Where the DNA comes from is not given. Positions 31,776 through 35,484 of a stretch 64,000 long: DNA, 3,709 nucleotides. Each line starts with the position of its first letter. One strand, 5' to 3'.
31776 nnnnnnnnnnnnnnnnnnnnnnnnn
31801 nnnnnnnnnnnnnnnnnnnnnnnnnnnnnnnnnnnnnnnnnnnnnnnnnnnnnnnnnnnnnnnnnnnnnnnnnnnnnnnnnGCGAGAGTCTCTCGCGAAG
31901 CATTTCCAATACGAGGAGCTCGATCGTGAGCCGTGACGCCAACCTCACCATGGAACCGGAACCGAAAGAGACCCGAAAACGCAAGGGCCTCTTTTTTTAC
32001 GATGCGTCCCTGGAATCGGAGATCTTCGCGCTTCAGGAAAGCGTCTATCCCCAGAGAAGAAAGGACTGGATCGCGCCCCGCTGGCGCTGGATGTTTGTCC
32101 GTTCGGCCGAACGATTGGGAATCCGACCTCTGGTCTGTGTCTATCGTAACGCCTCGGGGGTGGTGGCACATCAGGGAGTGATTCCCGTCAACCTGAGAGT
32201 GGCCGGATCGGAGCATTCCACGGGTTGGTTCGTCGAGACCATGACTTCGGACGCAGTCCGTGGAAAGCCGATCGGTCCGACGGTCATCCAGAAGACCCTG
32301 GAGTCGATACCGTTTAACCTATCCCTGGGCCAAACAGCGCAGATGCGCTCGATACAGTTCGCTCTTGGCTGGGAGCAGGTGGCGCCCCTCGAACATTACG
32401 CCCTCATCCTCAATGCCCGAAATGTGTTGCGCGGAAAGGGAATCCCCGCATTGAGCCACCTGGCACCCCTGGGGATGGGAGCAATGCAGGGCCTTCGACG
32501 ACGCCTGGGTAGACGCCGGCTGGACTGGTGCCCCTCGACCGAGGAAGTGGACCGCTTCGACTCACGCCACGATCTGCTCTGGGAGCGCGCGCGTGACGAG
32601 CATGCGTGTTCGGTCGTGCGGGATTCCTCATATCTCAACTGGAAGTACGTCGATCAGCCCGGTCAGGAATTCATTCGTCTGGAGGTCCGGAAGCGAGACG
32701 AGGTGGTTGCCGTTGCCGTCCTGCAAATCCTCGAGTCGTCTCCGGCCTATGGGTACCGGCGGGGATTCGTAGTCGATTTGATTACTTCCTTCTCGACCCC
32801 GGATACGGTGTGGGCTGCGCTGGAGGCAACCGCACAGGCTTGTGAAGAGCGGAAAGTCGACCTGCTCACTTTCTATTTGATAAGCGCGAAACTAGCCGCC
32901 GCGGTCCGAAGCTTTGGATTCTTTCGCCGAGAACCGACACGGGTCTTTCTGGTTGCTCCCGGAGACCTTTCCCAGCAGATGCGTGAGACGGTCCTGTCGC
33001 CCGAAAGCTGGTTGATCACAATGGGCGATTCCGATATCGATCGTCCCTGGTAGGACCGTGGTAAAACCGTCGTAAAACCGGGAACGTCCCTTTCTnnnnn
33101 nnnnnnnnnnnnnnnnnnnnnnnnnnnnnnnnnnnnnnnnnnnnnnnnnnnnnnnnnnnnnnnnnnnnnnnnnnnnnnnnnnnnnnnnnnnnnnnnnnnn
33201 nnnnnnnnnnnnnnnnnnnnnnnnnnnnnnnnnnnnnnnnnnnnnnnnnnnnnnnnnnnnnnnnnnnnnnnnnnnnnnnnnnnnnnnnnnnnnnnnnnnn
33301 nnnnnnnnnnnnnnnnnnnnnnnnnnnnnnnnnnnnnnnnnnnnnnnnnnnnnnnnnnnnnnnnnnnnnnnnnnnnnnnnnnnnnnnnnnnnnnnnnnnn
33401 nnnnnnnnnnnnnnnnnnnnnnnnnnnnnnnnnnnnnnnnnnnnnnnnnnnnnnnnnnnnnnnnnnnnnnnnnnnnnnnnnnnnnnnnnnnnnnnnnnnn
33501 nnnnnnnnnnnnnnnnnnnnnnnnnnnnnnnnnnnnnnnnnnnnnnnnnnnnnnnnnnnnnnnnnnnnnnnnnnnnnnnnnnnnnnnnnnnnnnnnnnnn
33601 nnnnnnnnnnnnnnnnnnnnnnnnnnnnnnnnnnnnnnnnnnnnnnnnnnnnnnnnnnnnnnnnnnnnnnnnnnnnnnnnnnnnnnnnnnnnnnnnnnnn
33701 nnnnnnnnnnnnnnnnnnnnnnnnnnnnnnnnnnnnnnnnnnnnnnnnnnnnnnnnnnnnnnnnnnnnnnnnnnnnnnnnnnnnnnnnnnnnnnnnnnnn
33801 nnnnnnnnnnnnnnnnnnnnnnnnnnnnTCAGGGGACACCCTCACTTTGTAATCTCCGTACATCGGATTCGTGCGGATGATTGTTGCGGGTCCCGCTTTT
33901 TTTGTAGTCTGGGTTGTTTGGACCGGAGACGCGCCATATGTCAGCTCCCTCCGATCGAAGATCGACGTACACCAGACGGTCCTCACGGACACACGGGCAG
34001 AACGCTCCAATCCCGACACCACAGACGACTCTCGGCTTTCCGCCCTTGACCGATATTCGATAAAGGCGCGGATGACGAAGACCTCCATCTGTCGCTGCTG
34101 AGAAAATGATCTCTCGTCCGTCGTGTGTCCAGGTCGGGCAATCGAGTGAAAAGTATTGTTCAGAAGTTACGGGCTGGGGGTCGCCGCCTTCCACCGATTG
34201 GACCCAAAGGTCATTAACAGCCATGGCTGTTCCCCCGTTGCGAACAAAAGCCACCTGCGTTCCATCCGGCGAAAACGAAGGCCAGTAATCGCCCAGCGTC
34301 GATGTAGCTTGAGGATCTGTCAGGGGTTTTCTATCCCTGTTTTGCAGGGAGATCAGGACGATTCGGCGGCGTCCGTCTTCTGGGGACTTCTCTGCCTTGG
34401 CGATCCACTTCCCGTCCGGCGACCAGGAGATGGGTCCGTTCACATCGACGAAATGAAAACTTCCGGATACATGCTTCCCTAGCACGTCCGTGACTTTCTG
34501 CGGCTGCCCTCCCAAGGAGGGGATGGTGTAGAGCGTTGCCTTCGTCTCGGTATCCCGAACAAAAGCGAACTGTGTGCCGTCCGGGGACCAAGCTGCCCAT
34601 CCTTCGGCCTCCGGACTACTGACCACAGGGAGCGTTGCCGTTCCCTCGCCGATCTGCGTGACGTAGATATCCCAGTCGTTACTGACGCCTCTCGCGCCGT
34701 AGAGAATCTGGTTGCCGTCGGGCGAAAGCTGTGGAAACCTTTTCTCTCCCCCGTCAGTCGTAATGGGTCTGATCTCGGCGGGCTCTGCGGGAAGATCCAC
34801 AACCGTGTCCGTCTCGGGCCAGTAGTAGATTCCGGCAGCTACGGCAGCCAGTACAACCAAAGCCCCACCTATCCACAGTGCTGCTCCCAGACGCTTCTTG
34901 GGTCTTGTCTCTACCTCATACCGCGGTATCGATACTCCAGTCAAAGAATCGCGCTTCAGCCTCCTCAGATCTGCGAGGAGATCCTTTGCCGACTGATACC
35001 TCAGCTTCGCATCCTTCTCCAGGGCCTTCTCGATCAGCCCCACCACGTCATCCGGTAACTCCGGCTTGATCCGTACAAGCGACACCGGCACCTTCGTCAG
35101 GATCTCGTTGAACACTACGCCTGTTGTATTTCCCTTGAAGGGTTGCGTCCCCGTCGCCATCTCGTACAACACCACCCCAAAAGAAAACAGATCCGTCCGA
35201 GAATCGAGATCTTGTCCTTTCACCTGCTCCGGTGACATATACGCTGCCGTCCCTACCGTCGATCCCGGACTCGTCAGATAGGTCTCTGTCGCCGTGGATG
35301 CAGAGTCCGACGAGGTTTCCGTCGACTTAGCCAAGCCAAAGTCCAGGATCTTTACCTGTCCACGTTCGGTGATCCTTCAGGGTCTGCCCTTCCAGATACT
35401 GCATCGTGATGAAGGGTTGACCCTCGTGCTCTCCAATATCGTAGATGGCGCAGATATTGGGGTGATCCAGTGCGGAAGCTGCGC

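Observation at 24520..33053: ACP / FabG / GT4 / Fe-ADH / acyl-AMP ligase / LuxE-like / LuxC-like / FemAB-GNAT module inside a glycan cluster: candidate undescribed fatty aldehyde/alcohol glycoconjugate pathway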

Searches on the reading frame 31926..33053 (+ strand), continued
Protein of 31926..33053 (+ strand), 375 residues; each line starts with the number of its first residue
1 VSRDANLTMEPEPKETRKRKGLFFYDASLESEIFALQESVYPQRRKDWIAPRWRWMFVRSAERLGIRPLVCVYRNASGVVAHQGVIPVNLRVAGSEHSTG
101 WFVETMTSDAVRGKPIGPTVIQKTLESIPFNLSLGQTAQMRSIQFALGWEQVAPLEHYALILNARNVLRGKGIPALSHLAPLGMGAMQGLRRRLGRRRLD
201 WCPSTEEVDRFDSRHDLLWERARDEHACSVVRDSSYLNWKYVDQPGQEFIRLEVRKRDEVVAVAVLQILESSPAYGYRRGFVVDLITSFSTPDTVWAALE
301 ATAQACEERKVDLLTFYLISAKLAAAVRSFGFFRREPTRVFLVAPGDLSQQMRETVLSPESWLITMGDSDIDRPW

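Call 50: search_protein_families(library=ncbifam, proteins=[L012:1280-5002:+, L021:3296-5494:+, L043:947-4900:+], max_evalue=0.01)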
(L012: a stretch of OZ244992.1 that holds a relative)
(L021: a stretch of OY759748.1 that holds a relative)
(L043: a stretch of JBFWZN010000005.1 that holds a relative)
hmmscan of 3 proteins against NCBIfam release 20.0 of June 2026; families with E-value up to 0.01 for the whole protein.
L012:1280-5002:+ (1241 aa): 170 families (the best 25 are shown)
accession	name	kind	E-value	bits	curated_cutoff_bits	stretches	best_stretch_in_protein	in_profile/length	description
TIGR01686.1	FkbH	subfamily_domain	7.6e-97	324.3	146.65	1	719-1040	3-321/323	FkbH domain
TIGR01681.1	HAD-SF-IIIC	subfamily_domain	7.9e-23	81.7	35.75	1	720-836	1-129/132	HAD-IIIC family phosphatase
NF004825.0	PRK06181.1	equivalog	4.9e-18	65.4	215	1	275-441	3-168/268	SDR family oxidoreductase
NF009468.0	PRK12826.1-4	equivalog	1.3e-16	61.1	318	1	275-445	4-174/256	SDR family oxidoreductase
NF004778.0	PRK06124.1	equivalog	3.7e-16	59.3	303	1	275-446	8-178/256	SDR family oxidoreductase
NF005806.0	PRK07666.1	equivalog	6.9e-16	58.3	286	1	275-446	4-174/239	3-ketoacyl-ACP reductase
NF004526.0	PRK05872.1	subfamily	6.1e-15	55.1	276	1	274-440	6-169/297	short-chain dehydrogenase/reductase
NF005446.0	PRK07035.1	equivalog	1e-14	54.5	373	1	271-447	4-180/255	SDR family oxidoreductase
NF005711.0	PRK07523.1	subfamily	1.3e-14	54.4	413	1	271-446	3-177/255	SDR family oxidoreductase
NF009466.0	PRK12826.1-2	subfamily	1.4e-14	54.2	222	1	279-446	4-172/248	3-oxoacyl-ACP reductase FabG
NF005559.1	PRK07231.1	subfamily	1.7e-14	53.9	215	1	276-444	2-169/249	glucose 1-dehydrogenase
NF005975.0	PRK08063.1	equivalog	1.9e-14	53.6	328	1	277-439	3-165/250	enoyl-[acyl-carrier-protein] reductase FabL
NF005214.0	PRK06701.1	subfamily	2.9e-14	53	413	1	274-389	44-159/293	SDR family oxidoreductase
NF009546.0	PRK12935.1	equivalog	5.2e-14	52.4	418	1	275-445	3-173/247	acetoacetyl-CoA reductase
TIGR01963.1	PHB_DH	subfamily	5.3e-14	52.1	307.05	1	279-446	2-168/255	3-hydroxybutyrate dehydrogenase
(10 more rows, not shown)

L021:3296-5494:+ (733 aa): 4 families
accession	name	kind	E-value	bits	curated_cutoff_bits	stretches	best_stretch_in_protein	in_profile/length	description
TIGR01686.1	FkbH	subfamily_domain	6.2e-91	304.9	146.65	1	219-539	1-318/323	FkbH domain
TIGR01681.1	HAD-SF-IIIC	subfamily_domain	9.3e-18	65.3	35.75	1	222-338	1-129/132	HAD-IIIC family phosphatase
NF040636.1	AcpM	exception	0.0041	17.1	146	1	654-720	22-89/93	meromycolate extension acyl carrier protein AcpM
TIGR00517.1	acyl_carrier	equivalog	0.006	16.4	70.45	0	645-685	10-51/77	acyl carrier protein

L043:947-4900:+ (1318 aa): 184 families (the best 25 are shown)
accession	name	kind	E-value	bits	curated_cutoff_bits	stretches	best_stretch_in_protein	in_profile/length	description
TIGR01686.1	FkbH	subfamily_domain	9.2e-90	301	146.65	1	753-1071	3-318/323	FkbH domain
NF009468.0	PRK12826.1-4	equivalog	1.9e-21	76.9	318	1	309-481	3-176/256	SDR family oxidoreductase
NF004778.0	PRK06124.1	equivalog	6.9e-19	68.2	303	1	310-475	8-173/256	SDR family oxidoreductase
NF005893.0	PRK07856.1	equivalog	1.8e-18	66.7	255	1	310-479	6-167/255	SDR family oxidoreductase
TIGR01681.1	HAD-SF-IIIC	subfamily_domain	8.4e-18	65.5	35.75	1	754-870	1-129/132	HAD-IIIC family phosphatase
NF004202.0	PRK05653.2-2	equivalog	1e-17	64.6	333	1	311-482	5-177/259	3-oxoacyl-ACP reductase FabG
NF005446.0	PRK07035.1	equivalog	1.8e-17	63.5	373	1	310-426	8-124/255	SDR family oxidoreductase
NF005868.0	PRK07806.1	subfamily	3.7e-17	62.7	162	1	310-449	3-135/248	SDR family oxidoreductase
NF005594.0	PRK07326.1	equivalog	6.5e-17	61.9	271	1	311-479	4-170/237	SDR family oxidoreductase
NF006070.0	PRK08213.1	subfamily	1.4e-16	60.8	279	1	310-399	9-98/259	gluconate 5-dehydrogenase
NF004825.0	PRK06181.1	equivalog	3.1e-16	59.5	215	1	310-479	3-172/268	SDR family oxidoreductase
NF005559.1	PRK07231.1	subfamily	4.1e-16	59.2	215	1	310-468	1-159/249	glucose 1-dehydrogenase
NF004197.0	PRK05653.1-1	equivalog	1.1e-15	58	332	1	310-480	4-174/249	3-oxoacyl-ACP reductase FabG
NF005539.0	PRK07201.1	equivalog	1.2e-15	57.3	549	1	307-483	364-542/657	SDR family oxidoreductase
NF004847.0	PRK06198.1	subfamily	2.3e-15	56.5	240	1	309-478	3-174/269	oxidoreductase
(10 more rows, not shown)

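Call 57: search_protein_families(library=pfam, proteins=[L035:7126-8187:+, L011:16479-17831:+, L039:43-1233:+, L045:3218-4315:-, L034:11076-12440:+, L065:1517-2749:+, L065:11061-12713:+, L065:12710-13936:+, L065:3-1523:+, L023:9272-11137:+], max_evalue=0.01)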
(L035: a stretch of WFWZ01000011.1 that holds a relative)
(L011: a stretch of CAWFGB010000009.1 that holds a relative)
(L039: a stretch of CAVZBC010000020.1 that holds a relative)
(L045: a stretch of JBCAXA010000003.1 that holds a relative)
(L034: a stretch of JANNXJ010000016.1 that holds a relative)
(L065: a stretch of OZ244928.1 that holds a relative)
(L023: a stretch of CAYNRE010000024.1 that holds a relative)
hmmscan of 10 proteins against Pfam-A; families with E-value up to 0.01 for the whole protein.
L035:7126-8187:+ (353 aa): 1 family
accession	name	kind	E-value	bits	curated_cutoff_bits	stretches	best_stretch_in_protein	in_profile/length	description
PF01522.26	Polysacc_deac_1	-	6.8e-07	29.7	23.1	1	34-149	22-121/124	Polysaccharide deacetylase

L011:16479-17831:+ (450 aa): 5 families
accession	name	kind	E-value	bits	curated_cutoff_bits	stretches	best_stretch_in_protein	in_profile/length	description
PF03721.20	UDPG_MGDP_dh_N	-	1.5e-47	162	27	1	7-193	1-184/187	UDP-glucose/GDP-mannose dehydrogenase family, NAD binding domain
PF00984.24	UDPG_MGDP_dh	-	4.6e-30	104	25.4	1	211-304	2-93/94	UDP-glucose/GDP-mannose dehydrogenase family, central domain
PF03720.21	UDPG_MGDP_dh_C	-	2.7e-10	41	30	1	323-424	1-96/103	UDP-glucose/GDP-mannose dehydrogenase family, UDP binding domain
PF14833.11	NAD_binding_11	-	0.00029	21.5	30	1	213-297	4-96/122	NAD-binding of NADP-dependent 3-hydroxyisobutyrate dehydrogenase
PF03807.23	F420_oxidored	-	0.0023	18.9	21.6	0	370-425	32-91/94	NADP oxidoreductase coenzyme F420-dependent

L039:43-1233:+ (396 aa): 4 families
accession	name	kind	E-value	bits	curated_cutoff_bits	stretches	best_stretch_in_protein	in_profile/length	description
PF13641.12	Glyco_tranf_2_3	-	6.9e-21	75.8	27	1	58-275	1-228/230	Glycosyltransferase like family 2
PF00535.33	Glycos_transf_2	-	2.4e-18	67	23.3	1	62-224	2-165/168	Glycosyl transferase family 2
PF13632.12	Glyco_trans_2_3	-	1.8e-14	54.4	27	1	141-334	1-189/198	Glycosyl transferase family group 2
PF13506.12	Glyco_transf_21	-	1.6e-09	37.9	21.7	1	126-254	18-150/174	Glycosyl transferase family 21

L045:3218-4315:- (365 aa): 1 family
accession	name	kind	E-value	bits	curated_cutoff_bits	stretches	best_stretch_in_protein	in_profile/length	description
PF13480.13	Acetyltransf_6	-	7.3e-29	101.2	22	1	173-311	3-143/143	Acetyltransferase (GNAT) domain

L034:11076-12440:+ (454 aa): 4 families
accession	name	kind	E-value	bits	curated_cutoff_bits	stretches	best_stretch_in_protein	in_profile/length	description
PF13692.12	Glyco_trans_1_4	-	4.6e-26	92.2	27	1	266-403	3-141/142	Glycosyl transferases group 1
PF13439.12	Glyco_transf_4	-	4.4e-13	50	28.5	1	136-254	57-169/170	Glycosyltransferase Family 4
PF00534.26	Glycos_transf_1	-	4.4e-10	39.8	26.4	1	254-417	5-171/172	Glycosyl transferases group 1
PF13524.12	Glyco_trans_1_2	-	3.2e-09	37.3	25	1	338-430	45-140/144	Glycosyl transferase-like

L065:1517-2749:+ (410 aa): 3 families
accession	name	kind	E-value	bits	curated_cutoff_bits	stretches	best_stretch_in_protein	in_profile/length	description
PF24681.1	Kelch_KLHDC2_KLHL20_DRC7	-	2.5e-07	30.7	50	0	58-121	90-148/221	KLHDC2/KLHL20/DRC7 Kelch-repeats domain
PF24981.1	Beta-prop_ATRN-LZTR1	-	7e-07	29.2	50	0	58-121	78-142/289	Attractin/LZTR1 beta-propeller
PF13964.12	Kelch_6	-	0.0025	18.2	25.3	0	342-362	26-46/50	Kelch motif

L065:11061-12713:+ (550 aa): 2 families
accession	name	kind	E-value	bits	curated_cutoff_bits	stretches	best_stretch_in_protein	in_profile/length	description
PF00501.34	AMP-binding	-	1.7e-74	251.4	29.9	1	34-397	3-384/384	AMP-binding enzyme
PF13193.12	AMP-binding_C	-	5e-17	63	24.5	1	459-533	1-76/76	AMP-binding enzyme C-terminal domain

L065:12710-13936:+ (408 aa): 3 families
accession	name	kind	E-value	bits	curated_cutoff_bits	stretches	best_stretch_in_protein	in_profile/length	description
PF02784.22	Orn_Arg_deC_N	-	5.4e-36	124.7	23.4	1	46-291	5-247/247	Pyridoxal-dependent decarboxylase, pyridoxal binding domain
PF00278.28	Orn_DAP_Arg_deC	-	1.2e-17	64.4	23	1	196-386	5-95/95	Pyridoxal-dependent decarboxylase, C-terminal sheet domain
PF01168.26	Ala_racemase_N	-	1.1e-07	32.3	24.1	1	44-161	5-125/220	Alanine racemase, N-terminal domain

L065:3-1523:+ (506 aa): 1 family
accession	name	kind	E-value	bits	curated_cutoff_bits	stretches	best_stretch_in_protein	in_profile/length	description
PF06808.19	DctM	-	0.00022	20.6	23.8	1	253-460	154-364/413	Tripartite ATP-independent periplasmic transporter, DctM component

L023:9272-11137:+ (621 aa): 0 families

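Call 68: search_protein_representatives(alignment_id=A1)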
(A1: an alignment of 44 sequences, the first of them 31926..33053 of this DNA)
Query: 44 sequences, 368 profile positions. Proteins with E-value up to 0.001 (for the whole library): 9766; up to 1e-10: 4456; up to 1e-30: 372. The best 150 are listed.
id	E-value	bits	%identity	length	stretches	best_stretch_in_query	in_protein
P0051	7.7e-160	548.5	-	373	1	4-368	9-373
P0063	1.2e-155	534.6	-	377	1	4-368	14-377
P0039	8.7e-150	515.4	-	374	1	9-368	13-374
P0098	2.4e-148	510.7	-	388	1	6-368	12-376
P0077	5.2e-145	499.7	-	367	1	14-368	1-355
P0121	6.9e-144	496.0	-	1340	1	7-368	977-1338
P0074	1.8e-143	494.6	-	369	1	9-365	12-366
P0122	3.7e-142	490.3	-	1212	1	7-368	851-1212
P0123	2.1e-140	484.5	-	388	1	10-368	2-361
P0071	3.9e-140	483.6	-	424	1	7-368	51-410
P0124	2.2e-139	481.2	-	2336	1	11-368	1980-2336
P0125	2.6e-139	480.9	-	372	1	7-367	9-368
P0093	6.6e-137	473.0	-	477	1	13-367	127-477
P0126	1.8e-136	471.6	-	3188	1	6-368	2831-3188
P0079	2.1e-136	471.3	-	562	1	8-368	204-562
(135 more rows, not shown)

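Call 74: search_protein_families(library=ncbifam, proteins=[L034:1105-2628:+, L032:777-2660:+, L035:7126-8187:+, L005:395-1543:+], max_evalue=0.01)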
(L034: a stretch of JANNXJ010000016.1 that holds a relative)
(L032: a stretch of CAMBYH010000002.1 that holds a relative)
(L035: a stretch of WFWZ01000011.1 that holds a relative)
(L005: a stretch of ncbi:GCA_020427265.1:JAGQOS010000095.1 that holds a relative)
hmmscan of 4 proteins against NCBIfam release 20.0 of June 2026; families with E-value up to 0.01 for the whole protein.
L034:1105-2628:+ (507 aa): 0 families

L032:777-2660:+ (627 aa): 0 families

L035:7126-8187:+ (353 aa): 0 families

L005:395-1543:+ (382 aa): 0 families

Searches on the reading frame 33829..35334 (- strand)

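Call 12: search_protein_families(library=pfam, proteins=[window:33829-35334:-], max_evalue=1)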
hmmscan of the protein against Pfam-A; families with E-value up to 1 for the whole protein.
window:33829-35334:- (501 aa): 9 families
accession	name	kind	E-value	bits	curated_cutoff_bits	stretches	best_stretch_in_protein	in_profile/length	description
PF07676.18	PD40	-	8.5e-24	83.4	20.9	4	236-269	3-37/38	WD40-like Beta Propeller Repeat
PF00069.31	Pkinase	-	1.5e-13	51.2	31.7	1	23-118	154-256/263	Protein kinase domain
PF00930.27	DPPIV_N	-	2.3e-12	46.8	22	3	242-312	43-116/354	Dipeptidyl peptidase IV (DPP IV) N-terminal region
PF07714.23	PK_Tyr_Ser-Thr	-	5.7e-09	36.1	23.1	1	18-113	156-249/258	Protein tyrosine and serine/threonine kinase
PF10647.15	Gmad1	-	6.5e-07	29.9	20.5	2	327-406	3-76/251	Lipoprotein LpqB beta-propeller domain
PF24417.1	DUF7549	-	0.00073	19.9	27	1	143-187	73-117/166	Family of unknown function (DUF7549)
PF02897.21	Peptidase_S9_N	-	0.0034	16.7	24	1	203-266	131-195/414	Prolyl oligopeptidase, N-terminal beta-propeller domain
PF25174.1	Beta-prop_THOC3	-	0.058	12.8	305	0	301-333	93-120/272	THOC3 beta-propeller domain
PF00400.38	WD40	-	0.85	10.8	27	0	302-312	17-27/39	WD domain, G-beta repeat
